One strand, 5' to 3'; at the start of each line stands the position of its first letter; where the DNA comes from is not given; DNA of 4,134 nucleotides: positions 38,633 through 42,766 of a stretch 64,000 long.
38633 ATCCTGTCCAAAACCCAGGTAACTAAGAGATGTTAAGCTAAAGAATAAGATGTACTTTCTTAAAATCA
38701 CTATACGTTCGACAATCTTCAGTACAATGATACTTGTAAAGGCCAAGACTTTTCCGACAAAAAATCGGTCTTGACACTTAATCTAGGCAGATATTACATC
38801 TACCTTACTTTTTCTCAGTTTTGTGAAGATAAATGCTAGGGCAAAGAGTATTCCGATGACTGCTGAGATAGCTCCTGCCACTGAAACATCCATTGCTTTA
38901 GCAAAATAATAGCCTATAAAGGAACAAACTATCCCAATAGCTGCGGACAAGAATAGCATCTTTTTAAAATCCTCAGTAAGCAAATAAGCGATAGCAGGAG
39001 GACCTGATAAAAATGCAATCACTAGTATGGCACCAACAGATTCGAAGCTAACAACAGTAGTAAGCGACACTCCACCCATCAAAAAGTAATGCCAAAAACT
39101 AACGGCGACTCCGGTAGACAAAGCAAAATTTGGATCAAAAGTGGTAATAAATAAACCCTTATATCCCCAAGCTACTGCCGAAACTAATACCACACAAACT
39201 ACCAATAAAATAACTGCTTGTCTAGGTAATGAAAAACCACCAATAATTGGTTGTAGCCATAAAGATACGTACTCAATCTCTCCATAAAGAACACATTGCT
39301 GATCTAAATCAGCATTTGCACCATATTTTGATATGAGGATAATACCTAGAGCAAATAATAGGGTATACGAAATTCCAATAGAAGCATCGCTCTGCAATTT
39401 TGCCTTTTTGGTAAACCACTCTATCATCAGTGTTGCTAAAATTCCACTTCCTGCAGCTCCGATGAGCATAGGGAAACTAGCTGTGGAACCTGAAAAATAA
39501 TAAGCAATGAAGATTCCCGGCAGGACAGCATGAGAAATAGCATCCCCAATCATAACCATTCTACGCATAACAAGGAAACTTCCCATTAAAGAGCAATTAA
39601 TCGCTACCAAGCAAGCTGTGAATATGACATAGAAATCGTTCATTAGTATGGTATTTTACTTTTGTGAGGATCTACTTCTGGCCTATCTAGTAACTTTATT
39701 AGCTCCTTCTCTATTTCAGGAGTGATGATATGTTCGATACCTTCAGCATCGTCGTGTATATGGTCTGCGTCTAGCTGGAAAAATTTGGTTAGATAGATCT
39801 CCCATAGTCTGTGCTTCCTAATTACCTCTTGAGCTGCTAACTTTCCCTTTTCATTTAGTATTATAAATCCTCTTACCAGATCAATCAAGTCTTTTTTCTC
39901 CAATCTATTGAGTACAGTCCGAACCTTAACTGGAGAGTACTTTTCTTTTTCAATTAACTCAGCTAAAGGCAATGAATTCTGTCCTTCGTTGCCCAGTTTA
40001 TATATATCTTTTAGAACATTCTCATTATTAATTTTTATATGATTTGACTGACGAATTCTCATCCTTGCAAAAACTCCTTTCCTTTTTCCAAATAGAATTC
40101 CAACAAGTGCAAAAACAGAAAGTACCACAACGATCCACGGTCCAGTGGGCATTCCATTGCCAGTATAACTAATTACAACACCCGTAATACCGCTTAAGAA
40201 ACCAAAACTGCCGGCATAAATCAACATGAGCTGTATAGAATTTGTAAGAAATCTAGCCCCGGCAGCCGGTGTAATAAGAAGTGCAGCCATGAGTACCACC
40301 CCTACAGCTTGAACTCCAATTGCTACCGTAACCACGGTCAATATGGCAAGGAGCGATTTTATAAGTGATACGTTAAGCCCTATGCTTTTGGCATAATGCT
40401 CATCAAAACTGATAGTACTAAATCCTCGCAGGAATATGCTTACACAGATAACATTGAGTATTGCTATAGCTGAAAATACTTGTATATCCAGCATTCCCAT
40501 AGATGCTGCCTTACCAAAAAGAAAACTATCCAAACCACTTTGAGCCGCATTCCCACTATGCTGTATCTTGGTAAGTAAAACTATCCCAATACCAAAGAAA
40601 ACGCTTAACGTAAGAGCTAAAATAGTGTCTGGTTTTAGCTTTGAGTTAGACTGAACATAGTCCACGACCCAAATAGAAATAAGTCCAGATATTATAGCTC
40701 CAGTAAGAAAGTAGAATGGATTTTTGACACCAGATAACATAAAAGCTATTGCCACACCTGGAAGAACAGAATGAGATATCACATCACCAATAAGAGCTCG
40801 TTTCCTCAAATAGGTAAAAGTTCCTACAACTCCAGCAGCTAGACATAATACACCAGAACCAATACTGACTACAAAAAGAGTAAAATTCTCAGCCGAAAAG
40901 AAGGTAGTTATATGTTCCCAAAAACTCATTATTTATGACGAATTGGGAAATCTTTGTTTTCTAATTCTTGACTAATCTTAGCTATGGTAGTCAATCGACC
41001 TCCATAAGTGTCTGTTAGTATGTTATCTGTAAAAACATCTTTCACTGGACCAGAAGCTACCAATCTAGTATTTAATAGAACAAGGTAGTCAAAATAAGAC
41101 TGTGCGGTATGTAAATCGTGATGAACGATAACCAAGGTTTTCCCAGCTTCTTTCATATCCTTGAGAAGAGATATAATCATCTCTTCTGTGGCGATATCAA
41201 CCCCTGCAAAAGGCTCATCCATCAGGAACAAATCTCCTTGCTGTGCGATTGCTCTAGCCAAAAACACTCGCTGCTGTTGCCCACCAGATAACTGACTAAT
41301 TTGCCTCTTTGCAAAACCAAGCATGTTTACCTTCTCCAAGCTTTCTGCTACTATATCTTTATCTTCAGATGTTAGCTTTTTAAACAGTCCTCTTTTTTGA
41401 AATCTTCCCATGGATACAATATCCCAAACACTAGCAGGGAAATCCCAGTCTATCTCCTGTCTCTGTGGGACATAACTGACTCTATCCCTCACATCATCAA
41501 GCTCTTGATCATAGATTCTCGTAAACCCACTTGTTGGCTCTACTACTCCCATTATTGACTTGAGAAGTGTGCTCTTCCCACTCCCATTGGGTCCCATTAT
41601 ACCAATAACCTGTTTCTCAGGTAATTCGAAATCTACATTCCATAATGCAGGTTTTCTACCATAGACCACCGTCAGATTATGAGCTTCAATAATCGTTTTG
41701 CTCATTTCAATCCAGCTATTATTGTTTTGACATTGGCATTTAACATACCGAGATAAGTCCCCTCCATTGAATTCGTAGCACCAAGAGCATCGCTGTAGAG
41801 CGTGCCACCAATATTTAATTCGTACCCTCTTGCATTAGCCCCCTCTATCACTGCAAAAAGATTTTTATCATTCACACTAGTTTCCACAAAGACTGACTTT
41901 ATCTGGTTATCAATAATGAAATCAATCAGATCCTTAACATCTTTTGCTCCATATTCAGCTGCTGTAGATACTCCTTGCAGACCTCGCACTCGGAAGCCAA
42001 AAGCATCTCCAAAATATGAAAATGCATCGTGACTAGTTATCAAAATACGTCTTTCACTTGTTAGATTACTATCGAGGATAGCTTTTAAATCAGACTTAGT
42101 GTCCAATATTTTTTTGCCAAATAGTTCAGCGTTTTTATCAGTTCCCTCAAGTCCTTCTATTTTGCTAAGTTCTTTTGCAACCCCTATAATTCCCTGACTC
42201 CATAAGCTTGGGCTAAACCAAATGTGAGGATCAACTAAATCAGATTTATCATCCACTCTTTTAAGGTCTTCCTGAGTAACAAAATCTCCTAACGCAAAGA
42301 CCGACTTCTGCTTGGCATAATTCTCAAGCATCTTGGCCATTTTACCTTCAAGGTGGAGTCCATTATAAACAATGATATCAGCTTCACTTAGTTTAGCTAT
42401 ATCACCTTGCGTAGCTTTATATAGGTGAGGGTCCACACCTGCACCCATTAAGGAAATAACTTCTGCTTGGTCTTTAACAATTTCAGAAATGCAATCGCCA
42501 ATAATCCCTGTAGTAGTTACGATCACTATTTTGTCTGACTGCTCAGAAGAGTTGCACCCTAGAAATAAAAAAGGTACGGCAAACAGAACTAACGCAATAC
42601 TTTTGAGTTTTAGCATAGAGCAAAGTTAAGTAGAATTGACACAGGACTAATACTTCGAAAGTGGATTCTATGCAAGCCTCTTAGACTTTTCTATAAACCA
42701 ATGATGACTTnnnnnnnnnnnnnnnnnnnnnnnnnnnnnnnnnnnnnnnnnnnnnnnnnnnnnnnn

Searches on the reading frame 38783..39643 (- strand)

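Call 72: search_protein_families(library=pfam, proteins=[window:38783-39643:-], max_evalue=0.0001)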
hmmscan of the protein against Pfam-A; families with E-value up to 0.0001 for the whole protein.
window:38783-39643:- (286 aa): 2 families
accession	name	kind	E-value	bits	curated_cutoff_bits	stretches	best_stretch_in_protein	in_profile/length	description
PF00950.22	ABC-3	-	1.1e-49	169.7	20.1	1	6-273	8-257/258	ABC 3 transport family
PF01032.23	FecCD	-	9.8e-06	25.2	26.5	1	41-273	84-307/311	FecCD transport family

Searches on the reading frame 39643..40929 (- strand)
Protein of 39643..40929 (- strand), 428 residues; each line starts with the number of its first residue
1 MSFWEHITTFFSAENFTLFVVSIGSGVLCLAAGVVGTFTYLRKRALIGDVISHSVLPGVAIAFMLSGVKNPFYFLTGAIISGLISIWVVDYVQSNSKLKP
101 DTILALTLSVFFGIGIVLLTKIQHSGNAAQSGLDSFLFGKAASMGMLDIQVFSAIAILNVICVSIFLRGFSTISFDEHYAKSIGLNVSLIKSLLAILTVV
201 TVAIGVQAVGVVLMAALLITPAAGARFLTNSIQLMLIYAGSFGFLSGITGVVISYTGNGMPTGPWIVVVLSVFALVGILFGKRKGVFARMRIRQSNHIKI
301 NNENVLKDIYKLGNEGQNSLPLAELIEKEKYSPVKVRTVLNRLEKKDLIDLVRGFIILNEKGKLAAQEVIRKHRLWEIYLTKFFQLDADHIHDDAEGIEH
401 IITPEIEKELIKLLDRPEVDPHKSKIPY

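Call 72: search_protein_families(library=pfam, proteins=[window:39643-40929:-], max_evalue=0.0001)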
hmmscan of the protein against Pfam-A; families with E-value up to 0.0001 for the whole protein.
window:39643-40929:- (428 aa): 3 families
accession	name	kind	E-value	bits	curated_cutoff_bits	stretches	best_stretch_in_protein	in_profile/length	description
PF00950.22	ABC-3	-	5.5e-59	200.2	20.1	1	19-280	6-257/258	ABC 3 transport family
PF02742.21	Fe_dep_repr_C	-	9.9e-24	83.6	27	1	360-427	2-69/70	Iron dependent repressor, metal binding and dimerisation domain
PF01032.23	FecCD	-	4.7e-07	29.6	26.5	1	58-256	86-284/311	FecCD transport family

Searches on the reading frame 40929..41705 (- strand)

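Call 72: search_protein_families(library=pfam, proteins=[window:40929-41705:-], max_evalue=0.0001)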
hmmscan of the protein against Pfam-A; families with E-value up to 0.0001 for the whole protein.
window:40929-41705:- (258 aa): 5 families
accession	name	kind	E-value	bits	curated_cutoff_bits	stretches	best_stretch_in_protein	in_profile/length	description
PF00005.33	ABC_tran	-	5.8e-31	108.3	25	1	23-167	3-137/137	ABC transporter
PF02463.25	SMC_N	-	6.1e-08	32.8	40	0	30-52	23-45/220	RecF/RecN/SMC N terminal domain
PF13304.12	AAA_21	-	3.7e-07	31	27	0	35-62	3-36/304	AAA domain, putative AbiEii toxin, Type IV TA system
PF13476.12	AAA_23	-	2e-05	25.7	27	1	23-52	14-40/201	AAA domain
PF13555.12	AAA_29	-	7.6e-05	22.8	27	0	26-59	17-50/61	P-loop containing region of AAA domain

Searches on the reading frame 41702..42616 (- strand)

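Call 72: search_protein_families(library=pfam, proteins=[window:41702-42616:-], max_evalue=0.0001)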
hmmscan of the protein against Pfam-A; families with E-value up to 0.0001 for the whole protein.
window:41702-42616:- (304 aa): 1 family
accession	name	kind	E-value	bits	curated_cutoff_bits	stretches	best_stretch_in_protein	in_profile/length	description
PF01297.22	ZnuA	-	2.6e-65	220.9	29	1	32-300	1-261/263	Zinc-uptake complex component A periplasmic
